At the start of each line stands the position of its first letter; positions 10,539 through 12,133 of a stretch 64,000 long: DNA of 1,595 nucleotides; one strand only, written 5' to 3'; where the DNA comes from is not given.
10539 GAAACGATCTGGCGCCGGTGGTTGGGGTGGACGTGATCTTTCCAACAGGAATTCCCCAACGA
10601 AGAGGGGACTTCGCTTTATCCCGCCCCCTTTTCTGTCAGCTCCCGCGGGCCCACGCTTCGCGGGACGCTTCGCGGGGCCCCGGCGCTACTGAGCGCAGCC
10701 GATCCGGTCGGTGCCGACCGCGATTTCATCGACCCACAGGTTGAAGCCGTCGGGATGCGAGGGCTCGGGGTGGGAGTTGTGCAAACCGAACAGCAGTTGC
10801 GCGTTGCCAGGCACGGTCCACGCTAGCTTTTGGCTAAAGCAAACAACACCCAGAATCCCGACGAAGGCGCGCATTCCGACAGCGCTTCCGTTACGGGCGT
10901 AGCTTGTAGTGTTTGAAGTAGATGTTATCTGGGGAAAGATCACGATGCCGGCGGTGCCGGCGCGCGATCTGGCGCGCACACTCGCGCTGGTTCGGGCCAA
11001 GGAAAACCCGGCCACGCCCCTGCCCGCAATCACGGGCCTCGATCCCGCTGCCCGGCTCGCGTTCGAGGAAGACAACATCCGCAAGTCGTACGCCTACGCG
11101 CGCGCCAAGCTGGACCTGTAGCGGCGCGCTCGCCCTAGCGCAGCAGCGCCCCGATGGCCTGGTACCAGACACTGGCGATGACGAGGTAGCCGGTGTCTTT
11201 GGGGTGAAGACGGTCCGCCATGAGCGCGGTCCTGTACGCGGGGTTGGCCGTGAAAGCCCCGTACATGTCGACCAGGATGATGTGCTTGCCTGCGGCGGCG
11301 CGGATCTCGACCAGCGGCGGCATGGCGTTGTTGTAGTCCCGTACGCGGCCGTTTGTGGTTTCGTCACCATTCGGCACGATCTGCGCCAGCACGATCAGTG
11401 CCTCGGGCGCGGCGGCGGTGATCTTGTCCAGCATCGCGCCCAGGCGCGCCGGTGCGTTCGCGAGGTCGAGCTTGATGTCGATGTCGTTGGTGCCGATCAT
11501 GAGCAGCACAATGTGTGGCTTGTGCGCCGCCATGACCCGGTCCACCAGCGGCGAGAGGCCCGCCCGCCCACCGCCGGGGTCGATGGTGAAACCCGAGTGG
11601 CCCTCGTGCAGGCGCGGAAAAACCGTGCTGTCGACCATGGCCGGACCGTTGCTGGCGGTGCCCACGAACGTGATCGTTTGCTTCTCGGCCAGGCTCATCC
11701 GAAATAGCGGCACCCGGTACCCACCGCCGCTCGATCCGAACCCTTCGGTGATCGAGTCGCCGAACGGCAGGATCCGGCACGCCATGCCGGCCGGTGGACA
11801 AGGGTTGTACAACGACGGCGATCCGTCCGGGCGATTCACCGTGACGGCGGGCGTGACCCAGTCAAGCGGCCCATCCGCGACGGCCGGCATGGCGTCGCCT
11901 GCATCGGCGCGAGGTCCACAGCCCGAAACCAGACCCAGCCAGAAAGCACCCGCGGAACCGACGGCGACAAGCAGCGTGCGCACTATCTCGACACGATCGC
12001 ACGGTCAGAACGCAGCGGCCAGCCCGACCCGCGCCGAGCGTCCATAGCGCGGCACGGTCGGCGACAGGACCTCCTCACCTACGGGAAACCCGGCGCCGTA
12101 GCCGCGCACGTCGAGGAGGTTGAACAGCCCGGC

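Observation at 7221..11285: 3.37-kb foreign segment inserted between two convergent genes and bracketed by 348-bp direct repeats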

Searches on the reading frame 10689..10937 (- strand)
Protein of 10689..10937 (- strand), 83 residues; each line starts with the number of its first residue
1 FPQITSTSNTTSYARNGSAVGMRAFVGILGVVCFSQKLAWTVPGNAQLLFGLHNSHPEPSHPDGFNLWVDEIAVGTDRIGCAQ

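Call 42: search_protein_families(library=ncbifam, proteins=[window:10689-10937:-], max_evalue=0.001)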
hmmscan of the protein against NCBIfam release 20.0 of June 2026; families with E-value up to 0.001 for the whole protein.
window:10689-10937:- (83 aa): 0 families

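Call 43: search_protein_representatives(protein=window:10689-10937:-)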
Query: 83 residues. Proteins with E-value up to 0.001 (for the whole library): 19; up to 1e-10: 1; up to 1e-30: 1. The best 19 are listed.
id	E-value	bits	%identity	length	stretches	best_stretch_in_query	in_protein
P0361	1.2e-36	140.4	100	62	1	22-83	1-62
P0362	1.4e-10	57.2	55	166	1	34-82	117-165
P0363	5.1e-10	55.5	46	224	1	35-82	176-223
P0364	4.4e-09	52.5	39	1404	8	38-71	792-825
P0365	1.6e-08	50.7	55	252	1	39-82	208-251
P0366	1.3e-06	44.6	51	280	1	37-81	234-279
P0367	1.6e-06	44.3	44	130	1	37-81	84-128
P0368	1.8e-06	44.2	45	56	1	35-83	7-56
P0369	2.0e-06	44.0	50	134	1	39-82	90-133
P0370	4.7e-06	42.8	45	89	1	34-82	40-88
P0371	8.7e-06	42.0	43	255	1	32-82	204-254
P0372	1.4e-05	41.3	32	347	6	28-77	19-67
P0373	5.0e-05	39.6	44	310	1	35-82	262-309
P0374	8.2e-05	38.9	57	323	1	36-82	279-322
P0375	1.9e-04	37.7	43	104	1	33-82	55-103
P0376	1.9e-04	37.7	53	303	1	40-82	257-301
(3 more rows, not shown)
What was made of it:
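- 10686..10937 (-): 3' end (83 codons plus stop) of a Cip1-like / concanavalin-like protein gene, truncated at the right junction. Residues about 35-82 match the extreme C-termini of 166-323-aa proteins (call 43).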

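Call 44: search_protein_families(library=pfam, proteins=[P0362, P0363, P0365, P0366, P0371, P0373, P0374, P0376], max_evalue=0.01)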
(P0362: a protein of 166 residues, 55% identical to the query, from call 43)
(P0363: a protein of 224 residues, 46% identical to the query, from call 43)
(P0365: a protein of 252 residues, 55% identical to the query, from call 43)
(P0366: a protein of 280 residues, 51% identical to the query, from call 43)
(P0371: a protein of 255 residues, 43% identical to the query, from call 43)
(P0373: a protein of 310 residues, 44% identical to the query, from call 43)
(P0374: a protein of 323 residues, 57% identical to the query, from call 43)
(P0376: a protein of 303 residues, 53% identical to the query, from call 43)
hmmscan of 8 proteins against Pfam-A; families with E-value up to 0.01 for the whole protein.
P0362 (166 aa): 1 family
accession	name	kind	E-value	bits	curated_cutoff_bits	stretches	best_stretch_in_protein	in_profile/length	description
PF13385.13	Laminin_G_3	-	8.2e-05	23.2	27.6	1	5-139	4-126/151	Concanavalin A-like lectin/glucanases superfamily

P0363 (224 aa): 1 family
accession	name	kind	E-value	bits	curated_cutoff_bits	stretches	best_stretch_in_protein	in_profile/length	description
PF21340.4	Polysacc_lyase-like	-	3.3e-06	27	27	0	5-89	1-83/209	Cip1-like, core domain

P0365 (252 aa): 1 family
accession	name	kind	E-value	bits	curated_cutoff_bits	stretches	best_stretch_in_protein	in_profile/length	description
PF21340.4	Polysacc_lyase-like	-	2.2e-05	24.3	27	1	37-209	2-164/209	Cip1-like, core domain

P0366 (280 aa): 0 families

P0371 (255 aa): 1 family
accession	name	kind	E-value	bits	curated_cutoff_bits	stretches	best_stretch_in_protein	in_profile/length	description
PF21340.4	Polysacc_lyase-like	-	1.9e-08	34.3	27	1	51-247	2-207/209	Cip1-like, core domain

P0373 (310 aa): 1 family
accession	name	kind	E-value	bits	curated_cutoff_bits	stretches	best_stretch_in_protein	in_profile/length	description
PF21340.4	Polysacc_lyase-like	-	1.2e-05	25.2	27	1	228-303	129-208/209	Cip1-like, core domain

P0374 (323 aa): 2 families
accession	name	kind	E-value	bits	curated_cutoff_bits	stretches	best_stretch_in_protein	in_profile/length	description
PF21340.4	Polysacc_lyase-like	-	6.5e-07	29.3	27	1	112-316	1-208/209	Cip1-like, core domain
PF02018.23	CBM_4_9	-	0.0012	19.7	25.9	1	106-157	2-50/136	Carbohydrate binding domain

P0376 (303 aa): 0 families
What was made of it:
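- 10686..10937 (-): These proteins carry Pfam Polysacc_lyase-like/Laminin_G_3 (call 44).
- Checked: The right end is the 3' end of a Cip1-like/ConA-like gene (calls 43, 44).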

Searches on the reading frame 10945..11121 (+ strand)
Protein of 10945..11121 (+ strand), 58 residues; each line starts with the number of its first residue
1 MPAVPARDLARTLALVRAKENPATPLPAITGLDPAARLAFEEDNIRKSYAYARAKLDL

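Call 34: find_encoding_contigs(protein=window:10945-11121:+, flank=5000, max_places=5)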
Protein window:10945-11121:+ (58 aa): no gene with exactly this product is on record in the collection.

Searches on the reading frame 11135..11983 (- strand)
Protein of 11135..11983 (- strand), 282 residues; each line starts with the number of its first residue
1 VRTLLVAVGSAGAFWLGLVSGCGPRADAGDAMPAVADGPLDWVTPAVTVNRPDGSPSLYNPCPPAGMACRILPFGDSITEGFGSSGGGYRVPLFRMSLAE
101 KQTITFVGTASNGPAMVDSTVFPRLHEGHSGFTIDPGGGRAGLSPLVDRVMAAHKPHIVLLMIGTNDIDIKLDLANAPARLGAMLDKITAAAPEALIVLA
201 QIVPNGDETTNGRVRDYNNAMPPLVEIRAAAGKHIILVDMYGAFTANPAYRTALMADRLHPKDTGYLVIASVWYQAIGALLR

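Call 10: search_protein_families(library=pfam, proteins=[window:11135-11983:-], max_evalue=0.01)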
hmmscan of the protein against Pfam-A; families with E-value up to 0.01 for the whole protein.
window:11135-11983:- (282 aa): 2 families
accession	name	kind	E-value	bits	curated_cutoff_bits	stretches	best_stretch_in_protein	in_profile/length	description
PF13472.12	Lipase_GDSL_2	-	1.1e-22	81.8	32.9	1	74-266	2-176/178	GDSL-like Lipase/Acylhydrolase family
PF00657.28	Lipase_GDSL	-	7e-17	62.7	23.6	1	71-271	1-206/208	GDSL-like Lipase/Acylhydrolase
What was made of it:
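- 11135..11983 (-): Intact SGNH/GDSL hydrolase gene. Pfam Lipase_GDSL_2, E=1.1e-22 (call 10).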

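Call 14: find_encoding_contigs(protein=window:11135-11983:-, flank=10000, max_places=10)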
Protein window:11135-11983:- (282 aa): no gene with exactly this product is on record in the collection.

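Call 32: find_homologous_proteins(query=window:11135-11983:-, max_evalue=1e-10)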
Query window:11135-11983:- (282 aa): 1485 proteins with E <= 1e-10 among 5516 candidates; the best 120 are listed.
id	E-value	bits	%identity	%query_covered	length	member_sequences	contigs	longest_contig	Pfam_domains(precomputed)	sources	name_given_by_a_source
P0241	6.6e-164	562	100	89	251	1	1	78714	PF13472.13,PF00657.29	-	-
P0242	6.5e-140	484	73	99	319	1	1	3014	PF13472.13,PF00657.29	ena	-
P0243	5.5e-96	340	63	91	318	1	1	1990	PF13472.13,PF00657.29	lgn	-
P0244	4.4e-90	320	65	79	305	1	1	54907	PF13472.13,PF00657.29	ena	-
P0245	5.0e-90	320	56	94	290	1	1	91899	PF13472.13,PF00657.29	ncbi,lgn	-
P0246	3.0e-89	317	64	79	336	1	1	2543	PF13472.13,PF00657.29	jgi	jgi:lysophospholipase L1-like esterase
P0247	3.1e-89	317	63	79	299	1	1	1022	PF13472.13,PF00657.29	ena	-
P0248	1.4e-88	315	64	79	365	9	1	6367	PF13472.13,PF00657.29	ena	-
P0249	1.9e-88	315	62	79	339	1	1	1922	PF13472.13,PF00657.29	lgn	-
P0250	6.0e-88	313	64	79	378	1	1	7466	PF13472.13,PF00657.29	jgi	jgi:lysophospholipase L1-like esterase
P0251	7.7e-88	313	64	79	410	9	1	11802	PF13472.13,PF00657.29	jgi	-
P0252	1.2e-87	312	61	82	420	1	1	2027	PF13472.13,PF00657.29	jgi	jgi:lysophospholipase L1-like esterase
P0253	3.2e-87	311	63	80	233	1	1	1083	PF13472.13,PF00657.29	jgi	jgi:lysophospholipase L1-like esterase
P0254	3.8e-87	311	62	79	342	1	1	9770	PF13472.13,PF00657.29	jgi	jgi:lysophospholipase L1-like esterase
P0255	2.2e-86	308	61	82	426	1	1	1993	PF13472.13,PF00657.29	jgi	jgi:lysophospholipase L1-like esterase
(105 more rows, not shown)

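Call 33: find_encoding_contigs(protein=P0242, flank=5000, max_places=3)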
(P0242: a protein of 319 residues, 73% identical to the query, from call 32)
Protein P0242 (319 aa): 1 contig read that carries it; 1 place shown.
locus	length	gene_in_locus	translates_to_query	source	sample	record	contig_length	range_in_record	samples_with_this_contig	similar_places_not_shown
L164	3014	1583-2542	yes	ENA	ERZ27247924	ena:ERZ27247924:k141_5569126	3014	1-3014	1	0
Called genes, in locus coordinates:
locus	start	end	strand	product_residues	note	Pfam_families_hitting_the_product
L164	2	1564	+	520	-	?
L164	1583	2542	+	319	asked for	PF00657:Lipase_GDSL, PF13472:Lipase_GDSL_2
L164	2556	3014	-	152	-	?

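Call 54: find_encoding_contigs(protein=P0241, flank=6000, max_places=6)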
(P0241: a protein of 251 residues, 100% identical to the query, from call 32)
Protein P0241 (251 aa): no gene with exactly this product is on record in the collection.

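Call 59: search_protein_families(library=ncbifam, proteins=[window:11135-11983:-], max_evalue=0.01)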
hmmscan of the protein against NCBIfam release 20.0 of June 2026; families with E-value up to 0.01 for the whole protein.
window:11135-11983:- (282 aa): 1 family
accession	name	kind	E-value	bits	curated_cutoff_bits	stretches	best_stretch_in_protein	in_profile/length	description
NF042968.1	AcxylEst_AxeA1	equivalog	3.7e-05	22.2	700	1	152-271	340-457/459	acetylxylan esterase AxeA1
